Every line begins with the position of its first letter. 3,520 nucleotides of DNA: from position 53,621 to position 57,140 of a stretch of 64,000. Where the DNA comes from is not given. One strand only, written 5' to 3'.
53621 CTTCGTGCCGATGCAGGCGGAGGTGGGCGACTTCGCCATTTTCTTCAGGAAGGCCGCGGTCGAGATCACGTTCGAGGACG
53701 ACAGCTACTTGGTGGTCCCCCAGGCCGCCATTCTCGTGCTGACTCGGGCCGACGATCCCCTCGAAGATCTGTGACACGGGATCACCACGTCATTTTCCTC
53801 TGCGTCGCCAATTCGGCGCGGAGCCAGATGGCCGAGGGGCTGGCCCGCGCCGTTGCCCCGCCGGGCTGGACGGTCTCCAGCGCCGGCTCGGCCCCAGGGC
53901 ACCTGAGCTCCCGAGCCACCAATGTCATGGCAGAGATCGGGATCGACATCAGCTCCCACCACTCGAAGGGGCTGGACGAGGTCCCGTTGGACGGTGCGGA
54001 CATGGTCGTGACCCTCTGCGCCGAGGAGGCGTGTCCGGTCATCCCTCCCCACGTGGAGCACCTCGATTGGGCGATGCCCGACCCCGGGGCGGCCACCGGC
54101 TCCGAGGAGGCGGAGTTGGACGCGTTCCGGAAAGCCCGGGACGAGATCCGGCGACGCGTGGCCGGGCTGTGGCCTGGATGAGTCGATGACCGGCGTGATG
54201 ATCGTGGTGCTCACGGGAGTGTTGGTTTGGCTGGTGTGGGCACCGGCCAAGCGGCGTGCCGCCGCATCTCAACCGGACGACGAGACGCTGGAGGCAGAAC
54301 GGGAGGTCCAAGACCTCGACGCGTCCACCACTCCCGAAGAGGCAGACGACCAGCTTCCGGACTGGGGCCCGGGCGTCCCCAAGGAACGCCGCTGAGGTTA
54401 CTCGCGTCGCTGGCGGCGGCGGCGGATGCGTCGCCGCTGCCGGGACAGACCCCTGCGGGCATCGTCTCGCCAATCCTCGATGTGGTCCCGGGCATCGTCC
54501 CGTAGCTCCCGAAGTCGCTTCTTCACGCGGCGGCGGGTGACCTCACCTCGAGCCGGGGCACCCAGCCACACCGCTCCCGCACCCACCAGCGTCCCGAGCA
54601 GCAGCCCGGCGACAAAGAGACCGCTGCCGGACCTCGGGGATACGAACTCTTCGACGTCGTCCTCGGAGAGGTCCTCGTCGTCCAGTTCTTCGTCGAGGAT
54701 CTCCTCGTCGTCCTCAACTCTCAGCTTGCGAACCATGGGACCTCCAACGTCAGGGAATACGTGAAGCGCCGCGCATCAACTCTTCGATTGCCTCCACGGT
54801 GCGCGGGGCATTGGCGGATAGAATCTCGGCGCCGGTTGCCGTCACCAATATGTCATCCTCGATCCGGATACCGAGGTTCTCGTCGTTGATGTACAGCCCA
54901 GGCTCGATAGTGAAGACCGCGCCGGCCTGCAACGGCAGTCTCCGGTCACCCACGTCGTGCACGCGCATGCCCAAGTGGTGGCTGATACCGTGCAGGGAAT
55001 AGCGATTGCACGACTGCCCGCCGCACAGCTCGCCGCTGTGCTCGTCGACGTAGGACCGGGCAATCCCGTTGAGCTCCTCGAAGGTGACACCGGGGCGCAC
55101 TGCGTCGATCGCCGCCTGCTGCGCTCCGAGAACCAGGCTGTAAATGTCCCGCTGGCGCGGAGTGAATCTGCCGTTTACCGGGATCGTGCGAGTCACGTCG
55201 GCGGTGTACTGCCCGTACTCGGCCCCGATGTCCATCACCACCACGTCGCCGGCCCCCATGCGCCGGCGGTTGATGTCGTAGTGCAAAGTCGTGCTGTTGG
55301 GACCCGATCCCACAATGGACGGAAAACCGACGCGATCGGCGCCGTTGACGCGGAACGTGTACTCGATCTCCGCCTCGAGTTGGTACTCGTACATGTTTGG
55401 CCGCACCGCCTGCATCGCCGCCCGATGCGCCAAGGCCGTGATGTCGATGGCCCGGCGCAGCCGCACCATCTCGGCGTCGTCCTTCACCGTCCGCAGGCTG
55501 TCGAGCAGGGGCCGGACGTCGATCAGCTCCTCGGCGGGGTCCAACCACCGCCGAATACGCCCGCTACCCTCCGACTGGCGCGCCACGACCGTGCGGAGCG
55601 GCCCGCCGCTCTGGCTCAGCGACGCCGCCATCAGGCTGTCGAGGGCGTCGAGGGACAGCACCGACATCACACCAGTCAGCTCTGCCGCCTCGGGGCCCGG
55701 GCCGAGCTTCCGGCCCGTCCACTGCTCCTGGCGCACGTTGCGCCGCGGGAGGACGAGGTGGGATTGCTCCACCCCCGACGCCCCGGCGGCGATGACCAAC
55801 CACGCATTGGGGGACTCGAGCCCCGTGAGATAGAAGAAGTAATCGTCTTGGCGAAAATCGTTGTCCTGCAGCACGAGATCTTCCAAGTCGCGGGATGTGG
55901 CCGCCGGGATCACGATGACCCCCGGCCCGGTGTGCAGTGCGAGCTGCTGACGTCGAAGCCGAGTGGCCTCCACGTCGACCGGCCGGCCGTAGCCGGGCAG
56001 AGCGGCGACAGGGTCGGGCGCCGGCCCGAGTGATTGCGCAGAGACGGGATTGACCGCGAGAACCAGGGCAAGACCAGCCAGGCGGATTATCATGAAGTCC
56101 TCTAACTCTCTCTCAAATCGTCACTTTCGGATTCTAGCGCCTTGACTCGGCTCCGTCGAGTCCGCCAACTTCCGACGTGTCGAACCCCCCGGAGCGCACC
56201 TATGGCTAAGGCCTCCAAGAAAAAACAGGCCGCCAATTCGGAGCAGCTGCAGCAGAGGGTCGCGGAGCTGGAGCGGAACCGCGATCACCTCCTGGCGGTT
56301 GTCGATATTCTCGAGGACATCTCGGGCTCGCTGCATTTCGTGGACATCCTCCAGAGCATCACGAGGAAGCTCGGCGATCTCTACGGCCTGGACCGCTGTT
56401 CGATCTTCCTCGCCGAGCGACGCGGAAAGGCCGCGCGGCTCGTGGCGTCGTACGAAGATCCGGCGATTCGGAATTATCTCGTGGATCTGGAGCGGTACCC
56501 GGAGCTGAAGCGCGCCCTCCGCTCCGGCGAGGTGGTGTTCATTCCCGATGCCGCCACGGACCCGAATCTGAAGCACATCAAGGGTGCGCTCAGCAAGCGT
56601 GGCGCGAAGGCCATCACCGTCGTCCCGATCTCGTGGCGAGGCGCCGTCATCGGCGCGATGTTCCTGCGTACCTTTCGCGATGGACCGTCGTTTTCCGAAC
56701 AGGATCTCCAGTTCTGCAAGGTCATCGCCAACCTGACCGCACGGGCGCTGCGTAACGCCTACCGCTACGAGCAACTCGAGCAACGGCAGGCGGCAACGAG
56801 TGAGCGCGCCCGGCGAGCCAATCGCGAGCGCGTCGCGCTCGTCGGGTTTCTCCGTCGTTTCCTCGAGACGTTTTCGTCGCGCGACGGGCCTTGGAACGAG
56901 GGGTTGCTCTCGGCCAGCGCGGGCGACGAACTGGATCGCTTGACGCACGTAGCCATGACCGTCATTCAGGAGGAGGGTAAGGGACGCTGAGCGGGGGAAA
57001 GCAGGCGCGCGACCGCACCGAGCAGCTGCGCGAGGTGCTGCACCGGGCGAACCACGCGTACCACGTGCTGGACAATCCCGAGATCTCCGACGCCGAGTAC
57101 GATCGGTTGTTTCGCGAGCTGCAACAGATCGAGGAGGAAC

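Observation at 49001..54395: Giant featureless coiled-coil protein placed between a Ser/Thr kinase and a divergent GroES-like / LMW-phosphatase operon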

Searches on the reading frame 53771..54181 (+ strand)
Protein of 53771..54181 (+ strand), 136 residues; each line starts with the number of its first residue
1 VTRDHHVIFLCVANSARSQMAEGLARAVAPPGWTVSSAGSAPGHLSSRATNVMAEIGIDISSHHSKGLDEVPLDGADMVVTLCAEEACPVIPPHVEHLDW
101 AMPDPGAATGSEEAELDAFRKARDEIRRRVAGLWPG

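Call 3: search_protein_families(library=pfam, proteins=[window:53771-54181:+], max_evalue=0.1)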
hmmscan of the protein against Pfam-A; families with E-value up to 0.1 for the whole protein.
window:53771-54181:+ (136 aa): 1 family
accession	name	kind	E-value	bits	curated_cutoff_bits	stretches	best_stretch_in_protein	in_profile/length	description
PF01451.26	LMWPc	-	4.4e-18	66.3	23.2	1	7-133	1-143/144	Low molecular weight phosphotyrosine protein phosphatase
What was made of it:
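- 53771..54181 (+): ArsC-type (LMWPc fold) gene whose start overlaps the GroES-like stop (GTGA). Pfam LMWPc E 4.4e-18 (call 3).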

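Call 4: search_protein_families(library=ncbifam, proteins=[window:53771-54181:+], max_evalue=0.1)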
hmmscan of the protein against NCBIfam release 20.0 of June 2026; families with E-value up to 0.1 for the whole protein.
window:53771-54181:+ (136 aa): 4 families
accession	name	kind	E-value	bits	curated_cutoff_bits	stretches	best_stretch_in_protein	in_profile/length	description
TIGR02691.1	arsC_pI258_fam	equivalog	2.3e-37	128.1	174.3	1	7-131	1-127/129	arsenate reductase (thioredoxin)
NF010053.0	PRK13530.1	subfamily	1.4e-28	99.9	215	1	6-130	5-125/133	arsenate reductase (thioredoxin)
TIGR02689.1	ars_reduc_gluta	equivalog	2.5e-20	72.9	157.6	1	6-132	2-124/126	arsenate reductase, glutathione/glutaredoxin type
NF008486.0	PRK11391.1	equivalog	0.0047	17.4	247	1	7-86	9-90/148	phosphotyrosine-protein phosphatase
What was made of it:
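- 53771..54181 (+): TIGR02691 arsC_pI258 scores 128 bits against a cutoff of 174 (call 4).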

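Call 33: search_protein_families(library=padloc, proteins=[window:53771-54181:+], max_evalue=0.001)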
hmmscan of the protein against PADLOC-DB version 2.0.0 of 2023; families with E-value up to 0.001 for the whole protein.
window:53771-54181:+ (136 aa): 0 families

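Call 58: search_solved_structures(query=window:53771-54181:+, max_evalue=0.00001, show_alignments=2)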
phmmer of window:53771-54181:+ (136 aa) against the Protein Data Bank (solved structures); distinct sequences matched with E-value up to 0.00001: 16.
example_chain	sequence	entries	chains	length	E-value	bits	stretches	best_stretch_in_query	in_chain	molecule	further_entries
1jl3_A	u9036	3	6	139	2.1e-28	102.3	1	7-130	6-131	ARSENATE REDUCTASE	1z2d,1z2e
2ipa_B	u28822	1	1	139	3.2e-26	95.2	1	7-130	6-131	Protein arsC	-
1lju_A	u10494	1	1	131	6.2e-24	87.8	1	7-129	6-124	arsenate reductase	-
1ljl_A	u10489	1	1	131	2.3e-23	86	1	7-129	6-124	arsenate reductase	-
1jf8_A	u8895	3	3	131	1.5e-22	83.3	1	7-129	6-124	arsenate reductase | Protein arsC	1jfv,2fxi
2cd7_A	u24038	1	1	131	3.1e-22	82.3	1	7-129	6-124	PROTEIN ARSC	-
1lk0_A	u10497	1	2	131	5.5e-22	81.5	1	7-129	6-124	arsenate reductase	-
8p5n_A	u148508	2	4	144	1.7e-21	79.9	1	3-131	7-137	Low molecular weight phosphatase family protein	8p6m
1rxe_A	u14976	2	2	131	3.1e-21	79.1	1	7-129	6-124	Arsenate reductase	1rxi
2l19_A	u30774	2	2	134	2.2e-14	56.9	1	6-133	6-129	Arsenate reductase | Glutaredoxin arsenate reductase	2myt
2l17_A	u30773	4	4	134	6e-14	55.5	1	6-133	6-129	Arsenate reductase | Glutaredoxin arsenate reductase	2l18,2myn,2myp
1y1l_A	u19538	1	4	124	1e-13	54.7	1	7-130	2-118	arsenate reductase (arsC)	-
3t38_A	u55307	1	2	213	6.6e-13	52.1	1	6-134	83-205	Arsenate Reductase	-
2myu_A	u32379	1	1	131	9.3e-13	51.6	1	7-133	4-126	Glutaredoxin arsenate reductase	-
4egs_A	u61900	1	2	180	9.4e-11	45.1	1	6-99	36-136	Ribose 5-phosphate isomerase RpiB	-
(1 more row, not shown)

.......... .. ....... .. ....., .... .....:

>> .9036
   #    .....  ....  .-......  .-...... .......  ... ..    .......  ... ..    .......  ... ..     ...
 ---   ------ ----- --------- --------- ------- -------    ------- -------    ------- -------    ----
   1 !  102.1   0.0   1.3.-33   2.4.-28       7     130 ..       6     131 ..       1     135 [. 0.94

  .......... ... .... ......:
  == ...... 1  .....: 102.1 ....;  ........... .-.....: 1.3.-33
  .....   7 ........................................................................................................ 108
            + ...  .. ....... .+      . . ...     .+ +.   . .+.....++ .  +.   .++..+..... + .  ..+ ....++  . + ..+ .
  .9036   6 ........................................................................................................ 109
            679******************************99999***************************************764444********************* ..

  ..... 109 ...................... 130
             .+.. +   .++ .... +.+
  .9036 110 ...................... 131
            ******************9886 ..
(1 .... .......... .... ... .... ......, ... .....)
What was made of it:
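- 53771..54181 (+): Best solved relative is B. subtilis ArsC 1JL3 at E 2e-28, with the three redox Cys aligned (call 58).
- On Thioredoxin-coupled arsenate reductase (ArsC, pI258/Bacillus type; TIGR02691): The alignment to 1JL3 has C(VANSA)R aligned to C(TGNSC)R, and tlCaeea--Cp aligned to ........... (call 58).
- The 'phosphatase' is ArsC-like, with the redox cysteine triad (call 58).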

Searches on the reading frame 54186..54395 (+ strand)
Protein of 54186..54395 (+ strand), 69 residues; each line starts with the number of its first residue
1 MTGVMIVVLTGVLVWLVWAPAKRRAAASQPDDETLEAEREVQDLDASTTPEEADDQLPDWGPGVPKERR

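Call 3: search_protein_families(library=pfam, proteins=[window:54186-54395:+], max_evalue=0.1)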
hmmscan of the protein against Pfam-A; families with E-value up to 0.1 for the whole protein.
window:54186-54395:+ (69 aa): 0 families

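Call 4: search_protein_families(library=ncbifam, proteins=[window:54186-54395:+], max_evalue=0.1)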
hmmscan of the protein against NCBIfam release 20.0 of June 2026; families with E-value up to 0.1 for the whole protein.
window:54186-54395:+ (69 aa): 0 families
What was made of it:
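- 54186..54395 (+): 69-aa ORF with an N-terminal hydrophobic segment and an acidic tail. It is the last gene of the divergent operon. No family hit (calls 3, 4).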

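Call 33: search_protein_families(library=padloc, proteins=[window:54186-54395:+], max_evalue=0.001)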
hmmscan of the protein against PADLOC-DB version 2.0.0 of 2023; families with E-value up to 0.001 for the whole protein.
window:54186-54395:+ (69 aa): 0 families

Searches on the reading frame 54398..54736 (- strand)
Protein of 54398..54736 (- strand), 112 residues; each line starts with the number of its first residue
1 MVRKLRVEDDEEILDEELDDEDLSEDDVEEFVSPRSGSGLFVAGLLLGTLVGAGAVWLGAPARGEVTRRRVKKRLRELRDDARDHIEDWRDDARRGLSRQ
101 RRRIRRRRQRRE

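Call 3: search_protein_families(library=pfam, proteins=[window:54398-54736:-], max_evalue=0.1)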
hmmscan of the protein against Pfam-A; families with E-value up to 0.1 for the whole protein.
window:54398-54736:- (112 aa): 1 family
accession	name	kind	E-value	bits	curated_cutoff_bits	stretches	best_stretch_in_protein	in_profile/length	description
PF12732.12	YtxH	-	5.6e-10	40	37.5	1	43-94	2-60/71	YtxH-like protein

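Call 4: search_protein_families(library=ncbifam, proteins=[window:54398-54736:-], max_evalue=0.1)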
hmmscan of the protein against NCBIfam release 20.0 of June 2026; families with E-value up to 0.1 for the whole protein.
window:54398-54736:- (112 aa): 0 families

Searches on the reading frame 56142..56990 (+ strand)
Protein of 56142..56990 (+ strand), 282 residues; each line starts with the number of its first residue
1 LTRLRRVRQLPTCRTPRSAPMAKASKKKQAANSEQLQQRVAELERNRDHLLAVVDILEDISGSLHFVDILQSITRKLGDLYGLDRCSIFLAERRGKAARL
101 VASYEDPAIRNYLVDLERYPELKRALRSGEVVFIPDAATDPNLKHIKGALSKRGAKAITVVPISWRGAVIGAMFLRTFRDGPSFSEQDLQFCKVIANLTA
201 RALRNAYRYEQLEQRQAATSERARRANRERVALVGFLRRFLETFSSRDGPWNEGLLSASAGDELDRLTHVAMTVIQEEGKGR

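Call 3: search_protein_families(library=pfam, proteins=[window:56142-56990:+], max_evalue=0.1)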
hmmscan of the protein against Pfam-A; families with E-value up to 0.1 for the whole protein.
window:56142-56990:+ (282 aa): 4 families
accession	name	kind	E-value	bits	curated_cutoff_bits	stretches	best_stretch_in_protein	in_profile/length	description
PF01590.32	GAF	-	3.8e-17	63.5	22.4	1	68-203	4-133/133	GAF domain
PF13185.12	GAF_2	-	3.2e-14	53.7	28.6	1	68-203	6-135/136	GAF domain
PF13492.12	GAF_3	-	1.7e-10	41.8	27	1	68-205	4-129/129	GAF domain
PF15714.11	SpoVT_C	-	0.078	13.5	27.5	0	151-202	75-126/128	Stage V sporulation protein T C-terminal, transcription factor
